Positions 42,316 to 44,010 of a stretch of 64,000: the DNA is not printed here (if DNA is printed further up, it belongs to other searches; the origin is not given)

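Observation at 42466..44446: DapF-fold domain (first catalytic Cys replaced by Ser) fused to a GNAT acetyltransferase, adjacent to a VanX-like M15 D-Ala-D-Ala dipeptidase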

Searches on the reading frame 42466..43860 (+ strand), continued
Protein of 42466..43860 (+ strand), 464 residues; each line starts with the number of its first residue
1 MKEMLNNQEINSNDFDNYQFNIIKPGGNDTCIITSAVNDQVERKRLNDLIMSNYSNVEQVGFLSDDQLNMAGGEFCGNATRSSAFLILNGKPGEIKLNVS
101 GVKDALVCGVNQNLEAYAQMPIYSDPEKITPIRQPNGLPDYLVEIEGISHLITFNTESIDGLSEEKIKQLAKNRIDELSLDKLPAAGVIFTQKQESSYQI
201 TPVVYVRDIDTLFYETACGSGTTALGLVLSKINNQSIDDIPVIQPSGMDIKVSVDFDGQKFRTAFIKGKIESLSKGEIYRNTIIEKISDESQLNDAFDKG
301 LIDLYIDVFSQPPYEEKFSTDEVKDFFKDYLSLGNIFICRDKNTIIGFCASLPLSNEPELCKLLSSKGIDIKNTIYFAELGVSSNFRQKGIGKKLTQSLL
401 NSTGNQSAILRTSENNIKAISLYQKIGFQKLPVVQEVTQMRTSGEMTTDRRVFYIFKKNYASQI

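Call 36: fold_search(model_id=the predicted structure, library=pdb)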
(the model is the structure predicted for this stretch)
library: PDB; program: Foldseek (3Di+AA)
matches with E <= 10: 1007; with E <= 0.001: 505
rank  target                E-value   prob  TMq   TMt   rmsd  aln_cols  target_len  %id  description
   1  6jis                  1.3e-21  1.00  0.46  0.78   4.0       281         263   24  Crystal structure of the histidine racemase CntK in cobalt and nickel transporter system of staphylococcus aureus (released 2019-10-16)
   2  9cr6_C                2.4e-20  1.00  0.46  0.77   3.7       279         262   30  Crystal structure of histidine racemase (HisR) of Fusobacterium nucleatum (C209S) (released 2025-03-05)
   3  6jiw                  4.1e-20  1.00  0.46  0.78   3.9       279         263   24  Crystal structure of S. aureus CntK with C72S mutation (released 2019-10-16)
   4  6l4l                  1.1e-19  1.00  0.46  0.79   4.0       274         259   25  Crystal structure of S. aureus CntK in inactive state (released 2020-10-21)
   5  9cr1_A                1.1e-19  1.00  0.46  0.78   3.6       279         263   30  Crystal structure of histidine racemase (HisR) of Fusobacterium nucleatum (C67S) (released 2025-03-05)
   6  9cr6_B                1.1e-19  1.00  0.46  0.77   3.6       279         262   30  Crystal structure of histidine racemase (HisR) of Fusobacterium nucleatum (C209S) (released 2025-03-05)
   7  9cr6_A                1.6e-19  1.00  0.46  0.78   3.5       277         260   30  Crystal structure of histidine racemase (HisR) of Fusobacterium nucleatum (C209S) (released 2025-03-05)
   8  9cr1_C                3.2e-19  1.00  0.45  0.74   4.0       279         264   29  Crystal structure of histidine racemase (HisR) of Fusobacterium nucleatum (C67S) (released 2025-03-05)
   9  9cr6_D                6.3e-17  1.00  0.43  0.78   3.7       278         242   27  Crystal structure of histidine racemase (HisR) of Fusobacterium nucleatum (C209S) (released 2025-03-05)
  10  2q9j                  3.7e-12  1.00  0.40  0.63   5.0       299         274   14  Crystal structure of the C217S mutant of diaminopimelate epimerase (released 2007-10-23)
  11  1gqz                  4.9e-12  1.00  0.41  0.66   4.6       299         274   17  Refinement of Haemophilus influenzae Diaminopimelate epimerase at 1.7A (released 2003-06-12)
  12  1ym5                  7.9e-12  1.00  0.39  0.57   6.5       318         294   15  Crystal structure of YHI9, the yeast member of the phenazine biosynthesis PhzF enzyme superfamily. (released 2005-08-02)
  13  2q9h                  2.4e-11  1.00  0.38  0.59   5.2       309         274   14  Crystal structure of the C73S mutant of diaminopimelate epimerase (released 2007-10-23)
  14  6r76_D                4.6e-11  1.00  0.41  0.53   7.7       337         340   13  Crystal structure of trans-3-Hydroxy-L-proline dehydratase from Thermococcus litoralis - open conformation (released 2019-07-03)
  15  4juu_B                8.2e-11  1.00  0.43  0.60   5.2       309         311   11  Crystal structure of a putative hydroxyproline epimerase from xanthomonas campestris (TARGET EFI-506516) with bound ph (released 2013-04-17)
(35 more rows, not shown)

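Call 43: search_protein_families(library=ncbifam, proteins=[L014:2255-3586:+, L014:4284-5282:+, L014:8143-9462:+, L021:335-1375:+, L021:4239-5564:+, L029:3871-5958:+, L017:4616-5995:+, L014:5245-5880:+, L014:9485-10168:+], max_evalue=0.00001)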
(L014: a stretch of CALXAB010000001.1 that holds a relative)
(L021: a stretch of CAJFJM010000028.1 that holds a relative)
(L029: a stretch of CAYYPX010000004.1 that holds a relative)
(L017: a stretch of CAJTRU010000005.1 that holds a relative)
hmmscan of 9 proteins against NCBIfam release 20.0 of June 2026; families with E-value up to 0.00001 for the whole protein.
L014:2255-3586:+ (443 aa): 23 families
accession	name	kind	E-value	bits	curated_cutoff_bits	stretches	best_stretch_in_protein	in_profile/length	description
NF009085.0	PRK12420.1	equivalog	3.5e-149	497.8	540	1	4-424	3-416/426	histidine--tRNA ligase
TIGR00442.1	hisS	equivalog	7.2e-99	331.5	286.75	1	7-424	2-403/406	histidine--tRNA ligase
TIGR00443.1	hisZ_biosyn_reg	equivalog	1.7e-43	148.9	271.65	1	13-335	2-311/314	ATP phosphoribosyltransferase regulatory subunit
NF008942.0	PRK12292.2-5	equivalog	1.6e-35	122.6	643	1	9-416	13-409/434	ATP phosphoribosyltransferase regulatory subunit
NF008941.0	PRK12292.2-4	equivalog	7.1e-33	114.1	447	1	4-405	6-388/393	ATP phosphoribosyltransferase regulatory subunit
NF008936.0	PRK12292.1-3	equivalog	2e-30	106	492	1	9-410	9-399/406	ATP phosphoribosyltransferase regulatory subunit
NF008940.0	PRK12292.2-3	equivalog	3e-30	105.3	450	1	10-409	8-398/404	ATP phosphoribosyltransferase regulatory subunit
NF008945.0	PRK12292.3-3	equivalog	2.6e-25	89.3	409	1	10-404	5-360/368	ATP phosphoribosyltransferase regulatory subunit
NF008953.0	PRK12295.1-6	equivalog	6.8e-20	71.3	384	2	23-168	13-155/384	ATP phosphoribosyltransferase regulatory subunit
NF008938.0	PRK12292.1-6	equivalog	4.4e-18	65.4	833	1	7-352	8-340/420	ATP phosphoribosyltransferase regulatory subunit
TIGR00418.1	thrS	equivalog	5.2e-18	65.2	383.65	2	9-162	191-352/565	threonine--tRNA ligase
NF003068.0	PRK03991.1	equivalog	6.7e-16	57.8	484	2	348-425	500-579/613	threonine--tRNA ligase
NF008939.0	PRK12292.2-1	equivalog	2.2e-15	56.3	335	1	21-385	19-372/391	ATP phosphoribosyltransferase regulatory subunit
NF009086.0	PRK12421.1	equivalog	2.1e-14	53.2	318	1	12-385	14-368/389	ATP phosphoribosyltransferase regulatory subunit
NF008943.0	PRK12292.3-1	equivalog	2e-13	50.2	690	1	9-161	28-175/403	ATP phosphoribosyltransferase regulatory subunit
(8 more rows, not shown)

L014:4284-5282:+ (332 aa): 23 families
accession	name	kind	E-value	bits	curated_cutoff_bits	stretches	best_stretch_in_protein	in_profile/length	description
TIGR00443.1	hisZ_biosyn_reg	equivalog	5.4e-74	249.1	271.65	1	17-318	5-313/314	ATP phosphoribosyltransferase regulatory subunit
NF008936.0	PRK12292.1-3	equivalog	2.2e-63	214.5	492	1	7-326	6-334/406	ATP phosphoribosyltransferase regulatory subunit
NF008941.0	PRK12292.2-4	equivalog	8e-60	202.8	447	1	6-324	7-331/393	ATP phosphoribosyltransferase regulatory subunit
NF008938.0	PRK12292.1-6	equivalog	1.3e-51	175.8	833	1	4-322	4-329/420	ATP phosphoribosyltransferase regulatory subunit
TIGR00442.1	hisS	equivalog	7.8e-49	166.7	286.75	1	17-326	11-321/406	histidine--tRNA ligase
NF009086.0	PRK12421.1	equivalog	4.8e-44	150.8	318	1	8-319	9-329/389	ATP phosphoribosyltransferase regulatory subunit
NF008942.0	PRK12292.2-5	equivalog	8.9e-44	149.8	643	1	7-325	10-336/434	ATP phosphoribosyltransferase regulatory subunit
NF008935.0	PRK12292.1-1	equivalog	8.6e-40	136.8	350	1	6-318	4-318/382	ATP phosphoribosyltransferase regulatory subunit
NF008940.0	PRK12292.2-3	equivalog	2.7e-38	131.8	450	1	17-320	14-323/404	ATP phosphoribosyltransferase regulatory subunit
NF008945.0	PRK12292.3-3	equivalog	2.2e-35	122.5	409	1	8-327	2-313/368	ATP phosphoribosyltransferase regulatory subunit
NF008953.0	PRK12295.1-6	equivalog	1.2e-29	103.5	384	2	63-170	52-158/384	ATP phosphoribosyltransferase regulatory subunit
NF008944.0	PRK12292.3-2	equivalog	1.1e-27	97.1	374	1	18-313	25-333/341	ATP phosphoribosyltransferase regulatory subunit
NF008937.0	PRK12292.1-4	equivalog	6e-27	94.5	693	1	22-312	23-320/395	ATP phosphoribosyltransferase regulatory subunit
NF008950.0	PRK12295.1-3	equivalog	1.6e-21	77.1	492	2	34-165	24-153/387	ATP phosphoribosyltransferase regulatory subunit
NF008943.0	PRK12292.3-1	equivalog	1.4e-20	73.8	690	1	7-292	25-310/403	ATP phosphoribosyltransferase regulatory subunit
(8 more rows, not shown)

L014:8143-9462:+ (439 aa): 28 families (the best 25 are shown)
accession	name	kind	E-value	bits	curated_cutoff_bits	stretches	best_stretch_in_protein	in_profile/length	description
TIGR00442.1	hisS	equivalog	2.1e-121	405.8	286.75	1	9-426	2-405/406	histidine--tRNA ligase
NF009085.0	PRK12420.1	equivalog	6.5e-96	322.2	540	1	8-431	5-423/426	histidine--tRNA ligase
TIGR00443.1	hisZ_biosyn_reg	equivalog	1.6e-55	188.4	271.65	1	15-330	2-309/314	ATP phosphoribosyltransferase regulatory subunit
NF008942.0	PRK12292.2-5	equivalog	5.2e-46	157.1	643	1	12-430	14-423/434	ATP phosphoribosyltransferase regulatory subunit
NF008941.0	PRK12292.2-4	equivalog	2.3e-41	142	447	1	12-405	12-388/393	ATP phosphoribosyltransferase regulatory subunit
NF008940.0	PRK12292.2-3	equivalog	6.2e-39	133.9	450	1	12-404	8-393/404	ATP phosphoribosyltransferase regulatory subunit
NF008953.0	PRK12295.1-6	equivalog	3.1e-32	112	384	2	30-180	18-164/384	ATP phosphoribosyltransferase regulatory subunit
NF008936.0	PRK12292.1-3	equivalog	4.3e-30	104.9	492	1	16-408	14-397/406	ATP phosphoribosyltransferase regulatory subunit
NF009086.0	PRK12421.1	equivalog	1.1e-18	67.4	318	1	12-385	12-368/389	ATP phosphoribosyltransferase regulatory subunit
NF008935.0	PRK12292.1-1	equivalog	1.4e-17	63.7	350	1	14-382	11-357/382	ATP phosphoribosyltransferase regulatory subunit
TIGR00418.1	thrS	equivalog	3.6e-17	62.5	383.65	1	349-437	475-564/565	threonine--tRNA ligase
NF008939.0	PRK12292.2-1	equivalog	1.4e-16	60.2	335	1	15-381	11-368/391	ATP phosphoribosyltransferase regulatory subunit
NF008950.0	PRK12295.1-3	equivalog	1.7e-16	60.5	492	1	214-329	256-374/387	ATP phosphoribosyltransferase regulatory subunit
NF008945.0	PRK12292.3-3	equivalog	2.3e-16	59.9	409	1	16-381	9-338/368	ATP phosphoribosyltransferase regulatory subunit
NF008951.0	PRK12295.1-4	equivalog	1.7e-15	56.8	364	1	213-329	250-366/374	ATP phosphoribosyltransferase regulatory subunit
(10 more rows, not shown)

L021:335-1375:+ (346 aa): 23 families
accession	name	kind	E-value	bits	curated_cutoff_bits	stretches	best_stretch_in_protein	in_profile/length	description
TIGR00443.1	hisZ_biosyn_reg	equivalog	3.6e-72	243.1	271.65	1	31-332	5-313/314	ATP phosphoribosyltransferase regulatory subunit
NF008936.0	PRK12292.1-3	equivalog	3.8e-60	203.8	492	1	21-341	6-335/406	ATP phosphoribosyltransferase regulatory subunit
NF008941.0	PRK12292.2-4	equivalog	9.3e-58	196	447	1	20-338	7-331/393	ATP phosphoribosyltransferase regulatory subunit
NF008938.0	PRK12292.1-6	equivalog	3.1e-47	161.4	833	1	18-336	4-329/420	ATP phosphoribosyltransferase regulatory subunit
TIGR00442.1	hisS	equivalog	2.2e-46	158.7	286.75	1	31-340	11-321/406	histidine--tRNA ligase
NF009086.0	PRK12421.1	equivalog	3.3e-43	148.1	318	1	22-333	9-329/389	ATP phosphoribosyltransferase regulatory subunit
NF008942.0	PRK12292.2-5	equivalog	3.3e-42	144.6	643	1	21-339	10-336/434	ATP phosphoribosyltransferase regulatory subunit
NF008935.0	PRK12292.1-1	equivalog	2.7e-38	131.9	350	1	20-332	4-318/382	ATP phosphoribosyltransferase regulatory subunit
NF008940.0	PRK12292.2-3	equivalog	7.8e-37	127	450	1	31-332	14-321/404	ATP phosphoribosyltransferase regulatory subunit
NF008945.0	PRK12292.3-3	equivalog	3e-34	118.7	409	1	22-339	2-311/368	ATP phosphoribosyltransferase regulatory subunit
NF008953.0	PRK12295.1-6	equivalog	7e-29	100.9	384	2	77-185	52-159/384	ATP phosphoribosyltransferase regulatory subunit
NF008944.0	PRK12292.3-2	equivalog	1.1e-26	93.8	374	1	32-327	25-333/341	ATP phosphoribosyltransferase regulatory subunit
NF008937.0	PRK12292.1-4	equivalog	2.7e-24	85.8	693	1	31-327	18-321/395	ATP phosphoribosyltransferase regulatory subunit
NF008950.0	PRK12295.1-3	equivalog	1.7e-21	77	492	2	42-179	18-153/387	ATP phosphoribosyltransferase regulatory subunit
NF008943.0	PRK12292.3-1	equivalog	1.6e-19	70.3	690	1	21-306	25-310/403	ATP phosphoribosyltransferase regulatory subunit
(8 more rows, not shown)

L021:4239-5564:+ (441 aa): 27 families (the best 25 are shown)
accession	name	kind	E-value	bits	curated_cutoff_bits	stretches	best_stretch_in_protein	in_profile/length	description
TIGR00442.1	hisS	equivalog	7.9e-123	410.4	286.75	1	9-426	2-405/406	histidine--tRNA ligase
NF009085.0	PRK12420.1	equivalog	8.8e-97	325.1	540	1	8-431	5-423/426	histidine--tRNA ligase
TIGR00443.1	hisZ_biosyn_reg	equivalog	3.4e-55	187.4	271.65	1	15-330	2-309/314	ATP phosphoribosyltransferase regulatory subunit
NF008942.0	PRK12292.2-5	equivalog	2.1e-45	155.1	643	1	12-431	14-424/434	ATP phosphoribosyltransferase regulatory subunit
NF008941.0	PRK12292.2-4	equivalog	8.2e-42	143.5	447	1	12-378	12-363/393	ATP phosphoribosyltransferase regulatory subunit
NF008940.0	PRK12292.2-3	equivalog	9.2e-40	136.6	450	1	12-406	8-395/404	ATP phosphoribosyltransferase regulatory subunit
NF008953.0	PRK12295.1-6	equivalog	7.2e-33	114.1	384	2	207-330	251-376/384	ATP phosphoribosyltransferase regulatory subunit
NF008936.0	PRK12292.1-3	equivalog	5.8e-30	104.4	492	1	15-408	13-397/406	ATP phosphoribosyltransferase regulatory subunit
NF008935.0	PRK12292.1-1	equivalog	3.1e-19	69.2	350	1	14-376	11-352/382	ATP phosphoribosyltransferase regulatory subunit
NF009086.0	PRK12421.1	equivalog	1.6e-18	66.8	318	1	13-385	13-368/389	ATP phosphoribosyltransferase regulatory subunit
NF008939.0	PRK12292.2-1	equivalog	1.6e-17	63.3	335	1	14-344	10-332/391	ATP phosphoribosyltransferase regulatory subunit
NF008950.0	PRK12295.1-3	equivalog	2.9e-17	63.1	492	1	213-329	255-374/387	ATP phosphoribosyltransferase regulatory subunit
TIGR00418.1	thrS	equivalog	4.5e-17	62.2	383.65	1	349-437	475-564/565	threonine--tRNA ligase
NF008945.0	PRK12292.3-3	equivalog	8.2e-17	61.4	409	1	16-331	9-301/368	ATP phosphoribosyltransferase regulatory subunit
NF008952.0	PRK12295.1-5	equivalog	6.3e-16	58.5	360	1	208-321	232-347/363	ATP phosphoribosyltransferase regulatory subunit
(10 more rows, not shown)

L029:3871-5958:+ (695 aa): 19 families
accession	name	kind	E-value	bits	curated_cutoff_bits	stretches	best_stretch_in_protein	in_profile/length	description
TIGR00442.1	hisS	equivalog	2.6e-89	300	286.75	1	264-687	2-404/406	histidine--tRNA ligase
NF009085.0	PRK12420.1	equivalog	1.8e-59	202.2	540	1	273-690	15-420/426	histidine--tRNA ligase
TIGR00443.1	hisZ_biosyn_reg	equivalog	8.4e-43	146.6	271.65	1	271-596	3-312/314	ATP phosphoribosyltransferase regulatory subunit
NF008936.0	PRK12292.1-3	equivalog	2.4e-27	95.8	492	1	285-667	28-392/406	ATP phosphoribosyltransferase regulatory subunit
NF008941.0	PRK12292.2-4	equivalog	6.9e-27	94.4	447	1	269-632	14-355/393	ATP phosphoribosyltransferase regulatory subunit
NF008942.0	PRK12292.2-5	equivalog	3.4e-26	91.8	643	1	272-683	19-412/434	ATP phosphoribosyltransferase regulatory subunit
NF008940.0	PRK12292.2-3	equivalog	5.5e-26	91.3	450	1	263-665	4-390/404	ATP phosphoribosyltransferase regulatory subunit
NF008953.0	PRK12295.1-6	equivalog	4.4e-21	75.3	384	2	536-592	318-375/384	ATP phosphoribosyltransferase regulatory subunit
NF008938.0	PRK12292.1-6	equivalog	1.8e-18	66.6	833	1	333-662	71-386/420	ATP phosphoribosyltransferase regulatory subunit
NF008945.0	PRK12292.3-3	equivalog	2.1e-16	60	409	1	276-666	14-358/368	ATP phosphoribosyltransferase regulatory subunit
NF008939.0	PRK12292.2-1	equivalog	2.5e-16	59.4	335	2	542-650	266-371/391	ATP phosphoribosyltransferase regulatory subunit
NF009086.0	PRK12421.1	equivalog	1.6e-12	47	318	1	273-601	18-332/389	ATP phosphoribosyltransferase regulatory subunit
NF008943.0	PRK12292.3-1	equivalog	3e-12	46.3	690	1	334-660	85-379/403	ATP phosphoribosyltransferase regulatory subunit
NF008935.0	PRK12292.1-1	equivalog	2.1e-11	43.4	350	1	288-597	30-318/382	ATP phosphoribosyltransferase regulatory subunit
NF008950.0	PRK12295.1-3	equivalog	5.6e-09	35.8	492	1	533-593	316-375/387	ATP phosphoribosyltransferase regulatory subunit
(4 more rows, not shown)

L017:4616-5995:+ (459 aa): 23 families
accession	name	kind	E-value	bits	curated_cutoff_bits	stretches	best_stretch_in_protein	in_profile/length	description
TIGR00442.1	hisS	equivalog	3e-112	375.6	286.75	1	9-432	3-398/406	histidine--tRNA ligase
NF009085.0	PRK12420.1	equivalog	6.1e-79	266.3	540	1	10-448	8-425/426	histidine--tRNA ligase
TIGR00443.1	hisZ_biosyn_reg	equivalog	1.2e-52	179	271.65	1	14-343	2-310/314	ATP phosphoribosyltransferase regulatory subunit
NF008940.0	PRK12292.2-3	equivalog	3.2e-44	151.3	450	1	11-413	8-389/404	ATP phosphoribosyltransferase regulatory subunit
NF008942.0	PRK12292.2-5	equivalog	4.7e-40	137.5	643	1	6-433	8-412/434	ATP phosphoribosyltransferase regulatory subunit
NF008941.0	PRK12292.2-4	equivalog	5.5e-36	124.3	447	1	11-419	12-389/393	ATP phosphoribosyltransferase regulatory subunit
NF008936.0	PRK12292.1-3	equivalog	1.7e-33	116.1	492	1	14-420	13-396/406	ATP phosphoribosyltransferase regulatory subunit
NF008953.0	PRK12295.1-6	equivalog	1.2e-31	110.1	384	2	213-343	245-377/384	ATP phosphoribosyltransferase regulatory subunit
NF008938.0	PRK12292.1-6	equivalog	4.4e-26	91.7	833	1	15-421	15-395/420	ATP phosphoribosyltransferase regulatory subunit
NF009086.0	PRK12421.1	equivalog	1.5e-20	73.5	318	1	10-406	10-375/389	ATP phosphoribosyltransferase regulatory subunit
NF008935.0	PRK12292.1-1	equivalog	2e-19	69.8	350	1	13-343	11-315/382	ATP phosphoribosyltransferase regulatory subunit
NF008939.0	PRK12292.2-1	equivalog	4.9e-17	61.7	335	1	13-407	10-381/391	ATP phosphoribosyltransferase regulatory subunit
NF008952.0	PRK12295.1-5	equivalog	7.8e-16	58.2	360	1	211-333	223-347/363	ATP phosphoribosyltransferase regulatory subunit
NF008943.0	PRK12292.3-1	equivalog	1.1e-15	57.7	690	1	70-342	75-327/403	ATP phosphoribosyltransferase regulatory subunit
NF008951.0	PRK12295.1-4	equivalog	2.4e-15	56.3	364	1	214-341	239-366/374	ATP phosphoribosyltransferase regulatory subunit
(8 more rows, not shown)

L014:5245-5880:+ (211 aa): 1 family
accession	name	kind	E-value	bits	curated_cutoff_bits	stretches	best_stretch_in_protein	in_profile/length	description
TIGR00070.1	hisG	equivalog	4.6e-57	192.9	75.75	1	5-185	1-182/183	ATP phosphoribosyltransferase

L014:9485-10168:+ (227 aa): 2 families
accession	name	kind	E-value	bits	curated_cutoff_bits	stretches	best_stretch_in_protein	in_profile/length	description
NF033115.1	dipept_VanX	equivalog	2.9e-15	56.6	320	1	101-206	88-191/199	D-Ala-D-Ala dipeptidase VanX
NF007557.0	PRK10178.1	equivalog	3.4e-12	46.4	176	1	123-200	93-168/188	D-alanyl-D-alanine dipeptidase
